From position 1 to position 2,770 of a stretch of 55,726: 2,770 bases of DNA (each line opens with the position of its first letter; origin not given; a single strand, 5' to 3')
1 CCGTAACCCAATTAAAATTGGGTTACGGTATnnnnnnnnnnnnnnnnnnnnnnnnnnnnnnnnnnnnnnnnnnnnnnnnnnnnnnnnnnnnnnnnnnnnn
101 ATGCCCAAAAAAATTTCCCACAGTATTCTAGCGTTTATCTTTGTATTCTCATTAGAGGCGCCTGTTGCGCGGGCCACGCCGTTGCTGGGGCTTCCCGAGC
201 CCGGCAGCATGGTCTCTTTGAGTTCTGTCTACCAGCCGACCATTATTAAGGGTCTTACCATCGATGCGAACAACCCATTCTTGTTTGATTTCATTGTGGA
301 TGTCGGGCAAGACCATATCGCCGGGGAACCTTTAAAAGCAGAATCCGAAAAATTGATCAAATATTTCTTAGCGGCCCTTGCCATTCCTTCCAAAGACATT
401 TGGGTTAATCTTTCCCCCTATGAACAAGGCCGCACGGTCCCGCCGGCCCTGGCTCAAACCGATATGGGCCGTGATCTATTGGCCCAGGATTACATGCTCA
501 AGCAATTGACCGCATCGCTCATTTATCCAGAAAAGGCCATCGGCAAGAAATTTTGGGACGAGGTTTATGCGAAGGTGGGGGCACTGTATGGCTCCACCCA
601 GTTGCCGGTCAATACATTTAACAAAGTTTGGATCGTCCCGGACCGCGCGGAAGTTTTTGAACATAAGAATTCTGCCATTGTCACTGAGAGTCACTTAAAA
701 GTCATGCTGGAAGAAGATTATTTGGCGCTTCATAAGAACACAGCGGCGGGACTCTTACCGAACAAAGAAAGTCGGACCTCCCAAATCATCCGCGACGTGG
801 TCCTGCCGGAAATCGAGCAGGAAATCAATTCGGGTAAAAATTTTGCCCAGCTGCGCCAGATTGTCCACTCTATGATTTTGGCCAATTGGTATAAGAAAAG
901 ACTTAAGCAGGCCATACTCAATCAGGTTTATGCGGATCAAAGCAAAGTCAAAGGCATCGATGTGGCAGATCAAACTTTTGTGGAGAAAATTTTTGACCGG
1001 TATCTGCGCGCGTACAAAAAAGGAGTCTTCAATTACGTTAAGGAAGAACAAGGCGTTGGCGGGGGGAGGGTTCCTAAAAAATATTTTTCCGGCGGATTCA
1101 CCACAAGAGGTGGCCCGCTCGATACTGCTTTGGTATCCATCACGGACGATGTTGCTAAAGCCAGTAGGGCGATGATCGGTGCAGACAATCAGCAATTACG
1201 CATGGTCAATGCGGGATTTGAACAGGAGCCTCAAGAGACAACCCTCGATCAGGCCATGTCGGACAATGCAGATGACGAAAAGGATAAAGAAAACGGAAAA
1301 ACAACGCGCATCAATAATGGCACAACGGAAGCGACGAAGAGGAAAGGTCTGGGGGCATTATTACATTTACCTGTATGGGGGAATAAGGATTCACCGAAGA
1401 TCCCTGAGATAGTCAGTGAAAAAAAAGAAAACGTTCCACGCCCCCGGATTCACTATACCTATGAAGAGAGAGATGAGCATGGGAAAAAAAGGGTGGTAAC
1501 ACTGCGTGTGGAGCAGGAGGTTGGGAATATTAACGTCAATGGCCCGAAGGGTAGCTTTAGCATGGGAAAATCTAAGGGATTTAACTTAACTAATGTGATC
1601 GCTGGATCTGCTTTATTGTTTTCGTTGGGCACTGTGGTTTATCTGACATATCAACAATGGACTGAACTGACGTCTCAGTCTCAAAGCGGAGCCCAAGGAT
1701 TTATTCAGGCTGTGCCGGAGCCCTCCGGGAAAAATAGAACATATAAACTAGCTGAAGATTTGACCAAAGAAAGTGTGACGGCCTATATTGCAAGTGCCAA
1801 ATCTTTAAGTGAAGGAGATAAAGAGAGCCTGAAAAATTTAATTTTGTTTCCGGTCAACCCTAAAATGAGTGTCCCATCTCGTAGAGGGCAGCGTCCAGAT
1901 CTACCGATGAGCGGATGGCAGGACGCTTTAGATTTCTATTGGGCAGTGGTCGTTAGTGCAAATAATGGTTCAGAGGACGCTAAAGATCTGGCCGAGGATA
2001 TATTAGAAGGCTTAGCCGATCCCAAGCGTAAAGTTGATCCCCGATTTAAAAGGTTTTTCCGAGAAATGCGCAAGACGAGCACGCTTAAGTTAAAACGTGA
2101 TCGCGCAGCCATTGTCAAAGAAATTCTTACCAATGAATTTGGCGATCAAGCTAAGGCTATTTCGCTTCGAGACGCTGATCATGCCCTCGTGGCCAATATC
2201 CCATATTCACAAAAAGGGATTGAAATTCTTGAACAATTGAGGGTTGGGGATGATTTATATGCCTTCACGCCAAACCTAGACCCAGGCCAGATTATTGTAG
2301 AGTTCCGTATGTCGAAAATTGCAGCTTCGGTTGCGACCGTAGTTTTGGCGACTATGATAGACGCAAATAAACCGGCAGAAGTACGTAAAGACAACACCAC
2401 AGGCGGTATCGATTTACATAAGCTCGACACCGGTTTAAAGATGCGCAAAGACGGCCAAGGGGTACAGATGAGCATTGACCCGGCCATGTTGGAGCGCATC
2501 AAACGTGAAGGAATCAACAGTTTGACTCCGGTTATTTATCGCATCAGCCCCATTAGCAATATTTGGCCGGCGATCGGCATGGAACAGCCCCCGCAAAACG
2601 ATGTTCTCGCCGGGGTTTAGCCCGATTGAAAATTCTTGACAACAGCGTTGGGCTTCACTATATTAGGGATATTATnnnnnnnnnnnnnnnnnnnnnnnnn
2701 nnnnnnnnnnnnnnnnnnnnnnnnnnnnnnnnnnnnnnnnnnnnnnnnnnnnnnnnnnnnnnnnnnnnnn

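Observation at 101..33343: Four co-oriented paralogs of an unrecognised secreted family: constant N-domain and constant 'GGIDL' C-tail around unrelated variable cores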

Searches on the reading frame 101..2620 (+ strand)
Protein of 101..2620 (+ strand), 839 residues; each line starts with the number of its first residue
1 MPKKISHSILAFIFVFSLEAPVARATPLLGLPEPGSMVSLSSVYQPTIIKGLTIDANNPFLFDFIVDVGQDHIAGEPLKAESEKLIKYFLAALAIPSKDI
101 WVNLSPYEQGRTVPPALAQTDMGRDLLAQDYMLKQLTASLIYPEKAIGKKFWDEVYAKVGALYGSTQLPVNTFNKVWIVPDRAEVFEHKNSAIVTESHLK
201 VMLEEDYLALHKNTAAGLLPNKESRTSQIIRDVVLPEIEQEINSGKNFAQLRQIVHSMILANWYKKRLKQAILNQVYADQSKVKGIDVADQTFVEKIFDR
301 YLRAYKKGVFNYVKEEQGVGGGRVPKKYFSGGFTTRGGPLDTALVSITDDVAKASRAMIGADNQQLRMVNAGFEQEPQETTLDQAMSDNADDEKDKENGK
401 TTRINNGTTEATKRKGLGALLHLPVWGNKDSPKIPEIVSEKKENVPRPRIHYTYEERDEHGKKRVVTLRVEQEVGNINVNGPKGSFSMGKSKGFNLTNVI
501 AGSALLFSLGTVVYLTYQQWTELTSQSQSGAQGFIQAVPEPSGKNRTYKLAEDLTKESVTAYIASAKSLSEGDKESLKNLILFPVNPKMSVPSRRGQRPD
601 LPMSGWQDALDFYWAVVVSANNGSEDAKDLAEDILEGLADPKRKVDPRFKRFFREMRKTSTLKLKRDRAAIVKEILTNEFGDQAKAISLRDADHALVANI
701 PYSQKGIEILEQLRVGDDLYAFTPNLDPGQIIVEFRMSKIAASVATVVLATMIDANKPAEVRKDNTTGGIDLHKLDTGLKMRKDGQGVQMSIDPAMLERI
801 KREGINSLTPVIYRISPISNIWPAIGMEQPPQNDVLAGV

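Call 7: search_protein_families(library=pfam, proteins=[window:101-2620:+], max_evalue=1)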
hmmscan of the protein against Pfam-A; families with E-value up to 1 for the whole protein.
window:101-2620:+ (839 aa): 0 families

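Call 8: search_protein_families(library=ncbifam, proteins=[window:101-2620:+], max_evalue=1)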
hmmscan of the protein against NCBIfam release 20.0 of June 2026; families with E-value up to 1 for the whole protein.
window:101-2620:+ (839 aa): 1 family
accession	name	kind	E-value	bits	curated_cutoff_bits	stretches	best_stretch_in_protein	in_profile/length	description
NF011668.0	PRK15086.1-4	equivalog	0.098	11.5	575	1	711-767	345-399/413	ethanolamine utilization protein EutH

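Call 40: search_solved_structures(query=window:101-2620:+, max_evalue=1)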
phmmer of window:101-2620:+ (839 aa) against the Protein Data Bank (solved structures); distinct sequences matched with E-value up to 1: 0.

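Call 83: list_cluster_members(proteins=[window:101-2617:+, window:8641-12663:+, window:20782-24336:+, window:30425-33340:+, window:40036-41637:+, window:38637-40025:+, window:25999-27480:+, window:6286-7887:+])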
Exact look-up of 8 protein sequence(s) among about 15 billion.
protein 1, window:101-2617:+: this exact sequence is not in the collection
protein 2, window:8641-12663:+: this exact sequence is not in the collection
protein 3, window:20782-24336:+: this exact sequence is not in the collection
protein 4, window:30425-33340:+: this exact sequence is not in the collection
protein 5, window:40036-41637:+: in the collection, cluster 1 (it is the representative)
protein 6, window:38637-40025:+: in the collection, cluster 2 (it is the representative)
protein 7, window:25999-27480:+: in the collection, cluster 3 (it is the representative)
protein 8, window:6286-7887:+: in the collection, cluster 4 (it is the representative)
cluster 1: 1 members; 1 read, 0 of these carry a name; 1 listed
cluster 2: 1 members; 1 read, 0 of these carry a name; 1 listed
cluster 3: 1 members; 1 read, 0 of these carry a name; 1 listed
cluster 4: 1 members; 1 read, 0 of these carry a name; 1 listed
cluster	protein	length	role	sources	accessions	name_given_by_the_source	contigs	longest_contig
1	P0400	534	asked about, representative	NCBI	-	-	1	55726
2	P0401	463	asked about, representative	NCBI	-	-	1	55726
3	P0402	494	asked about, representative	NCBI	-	-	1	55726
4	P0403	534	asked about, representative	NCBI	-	-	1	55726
